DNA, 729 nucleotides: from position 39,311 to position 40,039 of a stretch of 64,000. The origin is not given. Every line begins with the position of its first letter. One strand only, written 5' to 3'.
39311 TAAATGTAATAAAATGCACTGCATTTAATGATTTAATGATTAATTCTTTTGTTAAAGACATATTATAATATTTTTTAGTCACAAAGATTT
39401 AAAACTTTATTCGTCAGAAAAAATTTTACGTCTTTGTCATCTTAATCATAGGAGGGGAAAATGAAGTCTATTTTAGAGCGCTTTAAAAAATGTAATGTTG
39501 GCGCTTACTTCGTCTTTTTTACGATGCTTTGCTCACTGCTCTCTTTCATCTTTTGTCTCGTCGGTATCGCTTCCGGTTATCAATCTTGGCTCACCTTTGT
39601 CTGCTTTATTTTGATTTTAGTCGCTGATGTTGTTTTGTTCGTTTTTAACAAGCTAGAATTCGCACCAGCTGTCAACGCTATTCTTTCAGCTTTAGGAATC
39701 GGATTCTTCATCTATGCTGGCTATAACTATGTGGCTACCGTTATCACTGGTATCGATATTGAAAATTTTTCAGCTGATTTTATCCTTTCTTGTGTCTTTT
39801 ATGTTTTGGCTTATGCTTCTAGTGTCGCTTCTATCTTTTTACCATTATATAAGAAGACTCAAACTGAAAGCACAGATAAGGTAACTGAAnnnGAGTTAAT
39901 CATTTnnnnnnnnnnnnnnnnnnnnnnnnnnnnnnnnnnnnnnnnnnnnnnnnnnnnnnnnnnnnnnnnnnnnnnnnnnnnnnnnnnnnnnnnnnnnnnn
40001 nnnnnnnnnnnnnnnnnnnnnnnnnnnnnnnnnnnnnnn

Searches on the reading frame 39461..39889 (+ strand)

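Call 11: search_protein_families(library=pfam, proteins=[window:39461-39889:+], max_evalue=0.001)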
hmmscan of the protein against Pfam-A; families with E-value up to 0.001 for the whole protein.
window:39461-39889:+ (143 aa): 0 families

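Call 23: search_protein_families(library=ncbifam, proteins=[window:39461-39889:+], max_evalue=0.01)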
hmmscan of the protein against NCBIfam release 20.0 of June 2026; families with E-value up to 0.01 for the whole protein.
window:39461-39889:+ (143 aa): 1 family
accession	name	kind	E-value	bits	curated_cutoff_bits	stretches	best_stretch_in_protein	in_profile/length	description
NF008433.0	PRK11273.1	equivalog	0.00099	18.3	748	1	7-129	315-433/452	glycerol-3-phosphate transporter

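Call 61: search_protein_families(library=pfam, proteins=[window:39461-39889:+], max_evalue=1)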
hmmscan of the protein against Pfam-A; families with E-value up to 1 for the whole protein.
window:39461-39889:+ (143 aa): 1 family
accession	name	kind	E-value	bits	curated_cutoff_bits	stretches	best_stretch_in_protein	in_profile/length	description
PF09945.14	DUF2177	-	0.009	16.5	26.9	1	42-91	41-91/124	Predicted membrane protein (DUF2177)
